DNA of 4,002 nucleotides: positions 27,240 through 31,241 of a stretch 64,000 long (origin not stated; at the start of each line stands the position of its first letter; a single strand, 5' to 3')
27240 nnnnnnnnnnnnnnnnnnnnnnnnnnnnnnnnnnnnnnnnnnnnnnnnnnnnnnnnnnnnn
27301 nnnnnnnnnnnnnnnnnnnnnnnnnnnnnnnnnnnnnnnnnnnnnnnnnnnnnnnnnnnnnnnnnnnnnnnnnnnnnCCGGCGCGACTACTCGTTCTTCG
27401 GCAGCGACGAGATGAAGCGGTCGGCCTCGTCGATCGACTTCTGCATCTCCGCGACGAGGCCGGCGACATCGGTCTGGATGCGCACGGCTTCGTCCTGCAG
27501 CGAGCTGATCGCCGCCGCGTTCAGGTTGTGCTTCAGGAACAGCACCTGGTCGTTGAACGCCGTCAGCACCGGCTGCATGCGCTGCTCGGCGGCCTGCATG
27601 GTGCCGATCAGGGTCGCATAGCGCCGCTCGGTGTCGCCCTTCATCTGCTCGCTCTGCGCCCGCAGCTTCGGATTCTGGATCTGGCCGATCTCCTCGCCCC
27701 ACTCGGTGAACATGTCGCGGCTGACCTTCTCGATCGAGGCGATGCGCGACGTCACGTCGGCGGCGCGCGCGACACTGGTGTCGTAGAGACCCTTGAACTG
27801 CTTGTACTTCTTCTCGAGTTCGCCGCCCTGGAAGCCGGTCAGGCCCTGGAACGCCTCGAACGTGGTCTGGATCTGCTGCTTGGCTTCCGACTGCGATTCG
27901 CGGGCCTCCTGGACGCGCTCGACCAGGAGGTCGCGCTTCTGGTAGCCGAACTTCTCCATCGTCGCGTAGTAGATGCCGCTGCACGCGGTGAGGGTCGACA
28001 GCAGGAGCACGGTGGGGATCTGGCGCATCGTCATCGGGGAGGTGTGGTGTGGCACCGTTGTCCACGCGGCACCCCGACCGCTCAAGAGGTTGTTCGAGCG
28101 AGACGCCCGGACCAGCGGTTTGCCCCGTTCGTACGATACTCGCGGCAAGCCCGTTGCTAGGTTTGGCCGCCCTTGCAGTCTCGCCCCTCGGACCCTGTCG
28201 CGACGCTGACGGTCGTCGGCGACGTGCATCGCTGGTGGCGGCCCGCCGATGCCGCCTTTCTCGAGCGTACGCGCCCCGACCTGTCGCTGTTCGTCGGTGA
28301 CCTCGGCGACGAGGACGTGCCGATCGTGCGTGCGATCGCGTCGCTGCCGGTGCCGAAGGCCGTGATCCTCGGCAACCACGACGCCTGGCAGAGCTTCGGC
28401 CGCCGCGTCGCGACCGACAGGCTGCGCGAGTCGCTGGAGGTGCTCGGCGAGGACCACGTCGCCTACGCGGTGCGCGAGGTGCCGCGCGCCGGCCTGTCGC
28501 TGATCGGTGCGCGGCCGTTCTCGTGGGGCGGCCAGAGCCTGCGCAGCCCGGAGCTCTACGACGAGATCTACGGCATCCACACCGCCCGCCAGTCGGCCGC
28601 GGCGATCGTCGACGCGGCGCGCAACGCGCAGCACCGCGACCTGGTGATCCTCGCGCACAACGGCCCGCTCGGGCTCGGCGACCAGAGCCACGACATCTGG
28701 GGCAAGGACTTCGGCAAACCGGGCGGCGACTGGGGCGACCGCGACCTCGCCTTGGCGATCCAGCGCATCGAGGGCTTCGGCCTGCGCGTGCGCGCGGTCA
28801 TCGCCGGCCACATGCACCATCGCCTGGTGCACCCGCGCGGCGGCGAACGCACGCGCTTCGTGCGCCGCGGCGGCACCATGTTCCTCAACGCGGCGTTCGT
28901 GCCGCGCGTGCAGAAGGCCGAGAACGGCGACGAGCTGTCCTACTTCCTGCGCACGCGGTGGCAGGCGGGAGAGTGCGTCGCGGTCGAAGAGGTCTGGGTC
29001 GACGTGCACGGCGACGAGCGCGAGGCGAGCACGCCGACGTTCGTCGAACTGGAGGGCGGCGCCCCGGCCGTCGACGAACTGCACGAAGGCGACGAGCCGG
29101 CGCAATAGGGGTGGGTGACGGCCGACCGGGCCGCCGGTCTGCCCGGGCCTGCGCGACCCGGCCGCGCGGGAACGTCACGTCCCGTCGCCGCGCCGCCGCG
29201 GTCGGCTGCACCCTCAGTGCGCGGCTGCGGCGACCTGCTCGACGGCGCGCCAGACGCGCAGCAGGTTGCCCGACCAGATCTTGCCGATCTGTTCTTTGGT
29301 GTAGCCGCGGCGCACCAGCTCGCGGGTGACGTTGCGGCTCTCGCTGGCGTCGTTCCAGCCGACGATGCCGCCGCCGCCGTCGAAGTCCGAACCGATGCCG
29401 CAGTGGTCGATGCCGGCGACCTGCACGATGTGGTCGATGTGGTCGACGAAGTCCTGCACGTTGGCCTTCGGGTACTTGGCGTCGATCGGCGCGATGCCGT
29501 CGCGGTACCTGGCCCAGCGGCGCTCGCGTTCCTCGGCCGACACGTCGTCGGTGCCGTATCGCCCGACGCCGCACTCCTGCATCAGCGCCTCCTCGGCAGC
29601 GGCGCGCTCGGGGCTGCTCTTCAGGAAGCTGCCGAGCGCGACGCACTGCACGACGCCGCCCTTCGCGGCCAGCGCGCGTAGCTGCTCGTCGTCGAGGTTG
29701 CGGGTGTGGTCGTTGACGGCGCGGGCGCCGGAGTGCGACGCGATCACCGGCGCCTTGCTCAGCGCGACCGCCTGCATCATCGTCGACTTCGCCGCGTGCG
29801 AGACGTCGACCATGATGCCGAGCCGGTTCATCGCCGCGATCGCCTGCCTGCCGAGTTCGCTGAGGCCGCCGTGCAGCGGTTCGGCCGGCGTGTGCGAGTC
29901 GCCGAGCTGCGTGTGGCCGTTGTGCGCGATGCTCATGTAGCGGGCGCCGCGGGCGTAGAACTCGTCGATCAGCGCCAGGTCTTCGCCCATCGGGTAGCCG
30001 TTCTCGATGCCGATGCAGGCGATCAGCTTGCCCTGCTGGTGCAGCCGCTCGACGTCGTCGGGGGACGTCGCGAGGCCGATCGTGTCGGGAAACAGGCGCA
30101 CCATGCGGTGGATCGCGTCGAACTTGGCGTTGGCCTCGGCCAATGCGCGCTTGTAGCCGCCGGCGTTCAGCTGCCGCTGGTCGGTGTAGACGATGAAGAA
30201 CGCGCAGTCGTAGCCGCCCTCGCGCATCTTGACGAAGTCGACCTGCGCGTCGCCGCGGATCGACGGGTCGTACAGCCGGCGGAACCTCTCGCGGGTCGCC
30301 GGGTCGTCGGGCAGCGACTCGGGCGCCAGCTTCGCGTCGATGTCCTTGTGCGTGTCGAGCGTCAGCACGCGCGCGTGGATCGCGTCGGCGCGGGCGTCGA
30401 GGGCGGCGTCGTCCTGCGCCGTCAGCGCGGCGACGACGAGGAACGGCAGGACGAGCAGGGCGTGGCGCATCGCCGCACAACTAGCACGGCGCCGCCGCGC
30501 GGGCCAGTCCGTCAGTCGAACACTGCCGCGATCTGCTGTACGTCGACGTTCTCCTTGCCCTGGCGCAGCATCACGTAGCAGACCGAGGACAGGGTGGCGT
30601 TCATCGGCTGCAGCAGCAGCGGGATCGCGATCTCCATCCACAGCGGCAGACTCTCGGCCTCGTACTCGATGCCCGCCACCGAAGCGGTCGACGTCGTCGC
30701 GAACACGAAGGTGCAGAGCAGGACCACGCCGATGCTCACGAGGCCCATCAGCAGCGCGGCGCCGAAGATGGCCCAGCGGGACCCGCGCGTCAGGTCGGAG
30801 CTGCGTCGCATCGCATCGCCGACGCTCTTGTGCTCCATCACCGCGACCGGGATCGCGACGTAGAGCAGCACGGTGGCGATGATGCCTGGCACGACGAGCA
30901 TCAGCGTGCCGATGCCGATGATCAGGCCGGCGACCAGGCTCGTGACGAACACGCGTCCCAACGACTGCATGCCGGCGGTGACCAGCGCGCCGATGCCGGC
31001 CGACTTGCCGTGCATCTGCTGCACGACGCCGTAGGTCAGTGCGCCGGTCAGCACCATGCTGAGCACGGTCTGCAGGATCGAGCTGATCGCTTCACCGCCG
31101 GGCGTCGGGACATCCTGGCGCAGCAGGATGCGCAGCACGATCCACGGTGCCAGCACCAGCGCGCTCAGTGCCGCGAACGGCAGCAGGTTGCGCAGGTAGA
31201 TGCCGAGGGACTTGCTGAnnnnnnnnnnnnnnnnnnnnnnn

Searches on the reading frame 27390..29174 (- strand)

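Call 80: search_protein_families(library=pfam, proteins=[window:27390-29174:-], max_evalue=0.0001)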
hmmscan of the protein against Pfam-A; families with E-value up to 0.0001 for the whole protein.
window:27390-29174:- (595 aa): 1 family
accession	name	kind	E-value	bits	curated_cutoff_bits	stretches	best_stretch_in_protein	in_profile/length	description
PF11172.13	DUF2959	-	1.1e-72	244.7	26.8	1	402-591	1-190/190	Protein of unknown function (DUF2959)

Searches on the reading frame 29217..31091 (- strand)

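Call 80: search_protein_families(library=pfam, proteins=[window:29217-31091:-], max_evalue=0.0001)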
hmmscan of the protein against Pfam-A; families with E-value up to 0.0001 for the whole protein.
window:29217-31091:- (625 aa): 1 family
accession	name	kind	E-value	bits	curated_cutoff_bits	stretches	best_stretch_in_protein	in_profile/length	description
PF01244.27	Peptidase_M19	-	8.3e-100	334.5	26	1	238-615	2-318/319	Membrane dipeptidase (Peptidase family M19)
